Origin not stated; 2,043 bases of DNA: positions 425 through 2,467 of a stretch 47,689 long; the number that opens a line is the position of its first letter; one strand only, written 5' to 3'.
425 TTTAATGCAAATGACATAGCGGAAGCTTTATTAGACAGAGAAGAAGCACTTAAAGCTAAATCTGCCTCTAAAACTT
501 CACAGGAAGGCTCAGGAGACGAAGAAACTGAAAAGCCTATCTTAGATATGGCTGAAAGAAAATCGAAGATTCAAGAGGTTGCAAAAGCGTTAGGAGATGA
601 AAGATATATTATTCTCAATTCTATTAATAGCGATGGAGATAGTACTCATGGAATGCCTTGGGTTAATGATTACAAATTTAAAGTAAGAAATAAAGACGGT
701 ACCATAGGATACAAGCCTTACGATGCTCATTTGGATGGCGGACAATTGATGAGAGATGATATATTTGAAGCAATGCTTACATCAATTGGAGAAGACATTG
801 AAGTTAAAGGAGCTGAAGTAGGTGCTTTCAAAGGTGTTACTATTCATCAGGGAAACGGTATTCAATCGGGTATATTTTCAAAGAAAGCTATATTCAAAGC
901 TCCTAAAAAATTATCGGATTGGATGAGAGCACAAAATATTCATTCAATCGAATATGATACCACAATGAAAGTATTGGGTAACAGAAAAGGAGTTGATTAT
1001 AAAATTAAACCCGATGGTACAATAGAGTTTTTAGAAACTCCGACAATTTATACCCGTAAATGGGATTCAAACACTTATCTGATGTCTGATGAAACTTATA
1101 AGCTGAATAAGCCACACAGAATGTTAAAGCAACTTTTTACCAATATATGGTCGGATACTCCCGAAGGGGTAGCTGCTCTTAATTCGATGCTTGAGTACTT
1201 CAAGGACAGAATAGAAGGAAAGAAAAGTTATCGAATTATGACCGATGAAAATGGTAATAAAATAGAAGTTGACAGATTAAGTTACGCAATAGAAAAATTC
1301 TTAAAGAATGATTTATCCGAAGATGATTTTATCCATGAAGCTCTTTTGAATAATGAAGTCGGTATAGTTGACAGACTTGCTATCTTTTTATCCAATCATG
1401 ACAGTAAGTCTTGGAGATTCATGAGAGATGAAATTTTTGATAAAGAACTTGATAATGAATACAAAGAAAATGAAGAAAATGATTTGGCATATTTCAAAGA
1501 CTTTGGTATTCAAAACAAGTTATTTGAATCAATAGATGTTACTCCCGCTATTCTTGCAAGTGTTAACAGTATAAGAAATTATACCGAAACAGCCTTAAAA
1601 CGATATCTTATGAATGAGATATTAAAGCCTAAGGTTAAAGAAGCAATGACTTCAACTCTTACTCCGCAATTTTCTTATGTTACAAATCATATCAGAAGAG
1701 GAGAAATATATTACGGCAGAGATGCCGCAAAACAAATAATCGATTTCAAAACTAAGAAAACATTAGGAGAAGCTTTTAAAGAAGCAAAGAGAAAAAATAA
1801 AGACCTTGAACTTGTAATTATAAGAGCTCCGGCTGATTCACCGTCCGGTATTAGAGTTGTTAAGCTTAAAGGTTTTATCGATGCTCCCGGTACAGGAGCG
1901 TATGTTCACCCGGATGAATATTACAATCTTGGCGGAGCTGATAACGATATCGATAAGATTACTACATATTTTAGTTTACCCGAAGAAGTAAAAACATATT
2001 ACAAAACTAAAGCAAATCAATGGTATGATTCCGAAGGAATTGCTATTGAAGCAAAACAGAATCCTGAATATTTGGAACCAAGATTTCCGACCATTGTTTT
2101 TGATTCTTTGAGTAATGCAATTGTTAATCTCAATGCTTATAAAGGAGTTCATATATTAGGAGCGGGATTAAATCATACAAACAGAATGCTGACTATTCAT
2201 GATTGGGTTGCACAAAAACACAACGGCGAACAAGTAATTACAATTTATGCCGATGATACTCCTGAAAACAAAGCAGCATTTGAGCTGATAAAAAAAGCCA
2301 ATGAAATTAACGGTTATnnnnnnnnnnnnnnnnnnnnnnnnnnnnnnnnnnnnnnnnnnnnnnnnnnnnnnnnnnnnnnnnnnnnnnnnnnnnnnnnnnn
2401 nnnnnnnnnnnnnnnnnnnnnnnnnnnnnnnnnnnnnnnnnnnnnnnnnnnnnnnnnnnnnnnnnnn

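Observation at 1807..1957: Beta-prime-type double-psi beta-barrel catalytic signature: a giant single-chain RNA polymerase in a 47.6-kb phage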

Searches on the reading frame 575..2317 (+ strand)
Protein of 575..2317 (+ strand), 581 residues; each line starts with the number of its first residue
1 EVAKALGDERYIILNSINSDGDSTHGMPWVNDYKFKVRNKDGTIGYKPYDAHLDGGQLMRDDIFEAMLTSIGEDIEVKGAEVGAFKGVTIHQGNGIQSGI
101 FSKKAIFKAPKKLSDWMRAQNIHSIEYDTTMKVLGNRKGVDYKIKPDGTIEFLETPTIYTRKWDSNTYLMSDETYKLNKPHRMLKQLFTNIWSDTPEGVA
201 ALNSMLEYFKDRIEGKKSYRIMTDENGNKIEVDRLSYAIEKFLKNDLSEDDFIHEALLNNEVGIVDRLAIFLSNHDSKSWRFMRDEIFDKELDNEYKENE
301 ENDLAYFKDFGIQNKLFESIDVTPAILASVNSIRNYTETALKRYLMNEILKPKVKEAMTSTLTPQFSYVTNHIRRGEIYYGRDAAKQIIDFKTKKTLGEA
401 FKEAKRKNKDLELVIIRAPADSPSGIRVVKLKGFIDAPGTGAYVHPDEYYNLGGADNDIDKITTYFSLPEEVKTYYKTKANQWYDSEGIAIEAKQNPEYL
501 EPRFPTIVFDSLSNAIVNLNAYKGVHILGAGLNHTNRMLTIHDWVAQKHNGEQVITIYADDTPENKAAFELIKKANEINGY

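Call 31: search_solved_structures(query=A1, max_evalue=10, show_alignments=5)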
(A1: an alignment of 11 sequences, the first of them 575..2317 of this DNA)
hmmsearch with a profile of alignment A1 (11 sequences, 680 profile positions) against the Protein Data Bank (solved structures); distinct sequences matched with E-value up to 10: 2.
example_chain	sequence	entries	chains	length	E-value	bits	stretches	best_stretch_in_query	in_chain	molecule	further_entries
6u1s_A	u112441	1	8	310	0.8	11.5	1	219-342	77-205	de novo designed 16-helix transmembrane nanopore, TMHC8_R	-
1olt_A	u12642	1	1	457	2.4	10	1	201-283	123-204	OXYGEN-INDEPENDENT COPROPORPHYRINOGEN III OXIDASE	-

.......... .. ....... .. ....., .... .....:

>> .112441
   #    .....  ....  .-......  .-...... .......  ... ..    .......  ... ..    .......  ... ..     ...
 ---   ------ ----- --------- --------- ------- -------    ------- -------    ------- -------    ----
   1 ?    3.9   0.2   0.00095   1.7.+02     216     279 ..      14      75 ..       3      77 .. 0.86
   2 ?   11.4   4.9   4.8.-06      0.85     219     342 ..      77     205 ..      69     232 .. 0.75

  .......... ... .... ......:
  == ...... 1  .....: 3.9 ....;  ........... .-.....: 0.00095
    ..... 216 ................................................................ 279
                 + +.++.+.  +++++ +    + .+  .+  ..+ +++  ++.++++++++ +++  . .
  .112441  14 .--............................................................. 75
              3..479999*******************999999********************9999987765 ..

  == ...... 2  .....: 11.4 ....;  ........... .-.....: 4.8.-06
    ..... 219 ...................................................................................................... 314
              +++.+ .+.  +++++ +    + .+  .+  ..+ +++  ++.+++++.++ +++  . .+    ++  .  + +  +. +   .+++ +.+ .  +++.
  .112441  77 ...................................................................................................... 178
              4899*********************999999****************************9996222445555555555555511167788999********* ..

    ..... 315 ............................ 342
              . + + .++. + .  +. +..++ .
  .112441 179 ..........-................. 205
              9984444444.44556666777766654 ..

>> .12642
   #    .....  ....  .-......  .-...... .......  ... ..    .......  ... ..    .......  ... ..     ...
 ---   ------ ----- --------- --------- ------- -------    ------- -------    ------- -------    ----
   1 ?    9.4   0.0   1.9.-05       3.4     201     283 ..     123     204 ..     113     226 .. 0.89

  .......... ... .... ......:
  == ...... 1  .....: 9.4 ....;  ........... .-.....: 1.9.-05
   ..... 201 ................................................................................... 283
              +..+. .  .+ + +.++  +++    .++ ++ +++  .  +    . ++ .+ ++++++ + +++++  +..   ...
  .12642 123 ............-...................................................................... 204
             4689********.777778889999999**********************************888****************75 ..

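Call 32: find_homologous_proteins(query=A1, max_evalue=0.001)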
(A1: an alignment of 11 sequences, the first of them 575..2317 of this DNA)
Query A1 (11 sequences): 8000 candidates shared short words with the query, none scored E <= 0.001.

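Call 38: search_solved_structures(query=A2, max_evalue=10, show_alignments=4)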
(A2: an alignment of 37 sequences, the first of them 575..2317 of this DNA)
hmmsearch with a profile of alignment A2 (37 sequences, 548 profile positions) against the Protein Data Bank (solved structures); distinct sequences matched with E-value up to 10: 1.
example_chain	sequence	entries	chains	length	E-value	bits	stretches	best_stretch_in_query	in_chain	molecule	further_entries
5n9j_B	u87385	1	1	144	0.16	14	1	197-278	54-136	Mediator of RNA polymerase II transcription subunit 10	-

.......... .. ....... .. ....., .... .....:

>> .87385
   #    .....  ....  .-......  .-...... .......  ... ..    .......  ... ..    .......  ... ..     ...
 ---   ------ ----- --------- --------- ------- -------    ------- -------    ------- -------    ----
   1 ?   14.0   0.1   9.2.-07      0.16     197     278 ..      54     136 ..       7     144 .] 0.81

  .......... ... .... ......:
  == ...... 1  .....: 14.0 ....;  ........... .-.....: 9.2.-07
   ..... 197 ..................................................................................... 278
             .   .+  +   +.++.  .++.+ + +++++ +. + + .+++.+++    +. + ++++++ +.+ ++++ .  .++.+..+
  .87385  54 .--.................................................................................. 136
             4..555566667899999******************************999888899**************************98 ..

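Call 47: predict_structure(alignment_id=A2)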
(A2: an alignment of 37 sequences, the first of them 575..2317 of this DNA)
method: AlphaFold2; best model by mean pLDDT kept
length: 581 residues; sequences in the alignment: 37
mean_pLDDT: 84.2   pTM: 0.78
mean pLDDT of the five models: 84.2, 81.6, 80.9, 79.8, 77.7
residues with pLDDT >= 90: 333; 70-90: 136; 50-70: 75; < 50: 37
segments of 3 or more residues with pLDDT < 50: 298-305, 498-509, 528-533, 551-555
pLDDT, mean of each block of 10 residues (from residue 1): 75 96 93 94 94 94 89 76 90 88 93 94 95 93 92 95 86 73 90 92 93 89 92 93 92 93 93 93 89 55 49 72 85 82 86 91 92 96 95 95 96 93 94 94 95 91 95 97 92 56 46 61 52 52 54 55 84 65 44
secondary structure, 60 per line:
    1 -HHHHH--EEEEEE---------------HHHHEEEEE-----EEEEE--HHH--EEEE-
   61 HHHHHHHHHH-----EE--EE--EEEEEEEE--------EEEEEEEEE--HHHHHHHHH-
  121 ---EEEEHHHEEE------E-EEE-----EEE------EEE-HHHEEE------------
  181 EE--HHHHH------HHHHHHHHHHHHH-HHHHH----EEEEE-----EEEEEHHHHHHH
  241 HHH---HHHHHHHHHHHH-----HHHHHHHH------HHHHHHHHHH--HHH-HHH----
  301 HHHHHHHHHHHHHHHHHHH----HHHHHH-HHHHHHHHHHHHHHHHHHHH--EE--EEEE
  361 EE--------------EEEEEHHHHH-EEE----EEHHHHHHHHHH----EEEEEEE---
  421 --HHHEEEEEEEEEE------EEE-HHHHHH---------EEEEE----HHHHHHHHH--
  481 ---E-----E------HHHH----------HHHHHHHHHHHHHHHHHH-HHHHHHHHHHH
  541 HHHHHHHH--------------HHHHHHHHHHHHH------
elements in order: H2-6 E9-14 H30-33 E34-38 E44-48 E56-59 H61-70 E84-91 E100-108 H111-119 E124-127 E131-133 E142-144 E150-152 E159-161 E166-168 H185-189 H196-208 H210-214 E219-223 E229-233 H234-243 H247-258 H264-271 H278-287 H301-319 H324-329 H331-350 E357-362 E377-381 H382-386 E388-390 H397-406 E411-417 E426-435 E442-444 H446-451 E461-465 H470-478 H497-500 H511-528 H530-548 H563-575

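Call 49: fold_search(model_id=the predicted structure, library=pdb)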
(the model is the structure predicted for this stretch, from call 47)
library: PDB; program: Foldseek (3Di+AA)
matches with E <= 10: 667; with E <= 0.001: 49
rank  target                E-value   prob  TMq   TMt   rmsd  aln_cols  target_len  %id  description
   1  6vr4_A                2.4e-08  1.00  0.36  0.12  21.3       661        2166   12  Virion-packaged DNA-dependent RNA polymerase of crAss-like phage phi14:2 (released 2020-07-29)
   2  7s01_d                2.5e-05  0.99  0.17  0.23  22.8       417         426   13  X-ray structure of the phage AR9 non-virion RNA polymerase holoenzyme in complex with a forked oligonucleotide contain (released 2022-07-06)
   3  6omf_D                1.4e-04  0.99  0.18  0.09  22.6       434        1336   13  CryoEM structure of SigmaS-transcription initiation complex with activator Crl (released 2019-08-28)
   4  7s00_d                1.9e-04  1.00  0.21  0.28  19.4       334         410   14  X-ray structure of the phage AR9 non-virion RNA polymerase core (released 2022-07-06)
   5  6c6u_J                1.9e-04  0.98  0.18  0.08  22.4       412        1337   15  CryoEM structure of E.coli RNA polymerase elongation complex bound with NusG (released 2018-07-25)
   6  8h40_E                2.2e-04  0.98  0.18  0.17  23.1       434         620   13  Cryo-EM structure of the transcription activation complex NtcA-TAC (released 2023-10-04)
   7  6tqn_Y                2.4e-04  0.95  0.17  0.08  23.5       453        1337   13  rrn anti-termination complex without S4 (released 2020-08-05)
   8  9ujk_D                2.5e-04  0.97  0.18  0.09  36.6       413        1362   11  CryoEM structure of the T.thermophilus transcription initiation complex in the presence of ATP (released 2025-10-22)
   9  6alf_J                2.7e-04  0.98  0.18  0.09  22.3       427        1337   14  CryoEM structure of crosslinked E.coli RNA polymerase elongation complex (released 2017-08-16)
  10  6xl9_D                2.7e-04  0.96  0.16  0.07  24.0       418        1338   13  Cryo-EM structure of EcmrR-RNAP-promoter initial transcribing complex with 3-nt RNA transcript (EcmrR-RPitc-3nt) (released 2021-04-07)
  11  4mex_J                2.8e-04  0.95  0.16  0.09  22.3       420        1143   14  Crystal structure of Escherichia coli RNA polymerase in complex with salinamide A (released 2014-05-21)
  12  6gov_Y                3.2e-04  0.97  0.16  0.08  23.1       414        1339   13  Structure of THE RNA POLYMERASE LAMBDA-BASED ANTITERMINATION COMPLEX (released 2019-02-13)
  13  7qv9_D                3.2e-04  0.94  0.17  0.08  24.2       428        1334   13  CryoEM structure of bacterial transcription intermediate complex mediated by activator PspF (released 2022-11-09)
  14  8syi_D                3.3e-04  0.94  0.17  0.16  24.5       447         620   12  Cyanobacterial RNAP-EC (released 2023-07-05)
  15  6n60_D                3.5e-04  0.94  0.16  0.08  22.8       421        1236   13  Escherichia coli RNA polymerase sigma70-holoenzyme bound to upstream fork promoter DNA and Microcin J25 (MccJ25) (released 2019-01-09)
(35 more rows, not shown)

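Call 52: fold_search(model_id=the predicted structure, library=viral)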
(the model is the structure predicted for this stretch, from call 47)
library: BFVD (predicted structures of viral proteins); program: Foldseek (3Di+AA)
matches with E <= 10: 458; with E <= 0.001: 33
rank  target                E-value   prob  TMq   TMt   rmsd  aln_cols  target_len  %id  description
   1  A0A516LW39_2          3.2e-24  1.00  0.64  0.34   5.7       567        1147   17  (no name in the UniProt tables at hand)
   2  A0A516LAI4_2          6.1e-14  1.00  0.49  0.29   5.5       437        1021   20  (no name in the UniProt tables at hand)
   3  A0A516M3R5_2          3.9e-12  1.00  0.48  0.22   6.7       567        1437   12  (no name in the UniProt tables at hand)
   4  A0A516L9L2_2          6.1e-12  1.00  0.48  0.20   8.6       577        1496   12  (no name in the UniProt tables at hand)
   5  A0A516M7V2            1.8e-11  1.00  0.39  0.18  11.0       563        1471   12  (no name in the UniProt tables at hand)
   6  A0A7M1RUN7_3          9.2e-11  1.00  0.38  0.20  15.6       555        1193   14  DNA helicase [uncultured phage cr50_1]
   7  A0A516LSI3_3          1.3e-10  1.00  0.39  0.22  10.0       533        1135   14  (no name in the UniProt tables at hand)
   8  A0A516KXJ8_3          2.4e-10  1.00  0.44  0.24  11.2       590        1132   11  (no name in the UniProt tables at hand)
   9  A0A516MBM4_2          3.1e-10  1.00  0.36  0.17  13.2       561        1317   12  (no name in the UniProt tables at hand)
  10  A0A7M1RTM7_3          3.5e-10  1.00  0.45  0.20  11.6       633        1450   14  Uncharacterized protein [uncultured phage cr130_1]
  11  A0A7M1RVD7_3          8.7e-10  1.00  0.43  0.22  13.5       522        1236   14  DNA helicase [uncultured phage cr118_1]
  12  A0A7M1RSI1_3          1.3e-09  1.00  0.36  0.16  22.6       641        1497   12  Uncharacterized protein [uncultured phage cr4_1]
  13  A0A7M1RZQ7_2          1.5e-09  1.00  0.42  0.21  13.0       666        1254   10  ART-PolyVal-like domain-containing protein [uncultured phage cr116_1]
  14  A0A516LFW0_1          2.7e-09  1.00  0.35  0.17  24.0       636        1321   13  (no name in the UniProt tables at hand)
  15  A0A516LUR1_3          3.5e-09  1.00  0.44  0.25  10.1       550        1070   13  (no name in the UniProt tables at hand)
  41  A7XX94                2.9e-03  0.99  0.25  0.24   9.6       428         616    9  Uncharacterized protein [Thermus virus P23-45]
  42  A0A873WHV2            2.9e-03  0.44  0.17  0.09  35.2       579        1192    9  (no name in the UniProt tables at hand)
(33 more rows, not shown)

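Call 61: find_related_loci(query=window:575-2317:+, collection=viral_contigs, flank=10000)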
Query window:575-2317:+ (581 aa) in viral_contigs; peptide patterns used: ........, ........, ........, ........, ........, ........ (x = any residue, [..] = any of these).
7 stretches matched a pattern, but none encodes a relative of the query by tblastn (E <= 1e-3).

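Call 97: find_related_loci(query=window:575-2317:+, collection=genome_contigs, flank=5000)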
Query window:575-2317:+ (581 aa) in genome_contigs; peptide patterns used: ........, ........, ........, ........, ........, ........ (x = any residue, [..] = any of these).
94 stretches matched a pattern, but none encodes a relative of the query by tblastn (E <= 1e-3).

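Call 98: find_related_loci(query=A1, collection=genome_contigs, flank=5000)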
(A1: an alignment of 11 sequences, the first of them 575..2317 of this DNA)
Query A1 (581 aa) in genome_contigs; peptide patterns used: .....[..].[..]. (x = any residue, [..] = any of these).
145 stretches matched a pattern; 3 encode a relative of the query (tblastn E <= 1e-3); 3 distinct loci.
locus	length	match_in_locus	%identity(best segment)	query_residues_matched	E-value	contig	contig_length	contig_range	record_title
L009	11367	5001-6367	49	39-485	9e-20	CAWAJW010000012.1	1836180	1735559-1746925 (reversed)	MAG: uncultured Bacteroidetes bacterium isolate MFD02416.bin.1.337 genome assembly, contig: contig_581, whole genome sho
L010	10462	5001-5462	31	322-460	3e-14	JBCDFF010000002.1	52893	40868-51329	MAG: Bacteroidota bacterium isolate P01_H01_bin.102 k141_1365678_length_52893_cov_18.7160, whole genome shotgun sequence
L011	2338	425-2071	23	33-539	5e-14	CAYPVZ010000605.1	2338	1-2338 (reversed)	MAG TPA_asm: uncultured Rhodothermales bacterium isolate binchicken_co237_18 genome assembly, contig: NODE_34604_length_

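Call 106: search_protein_families(library=ncbifam, proteins=[window:575-2317:+], max_evalue=0.1)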
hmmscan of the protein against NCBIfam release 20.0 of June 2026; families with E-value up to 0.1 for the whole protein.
window:575-2317:+ (581 aa): 0 families
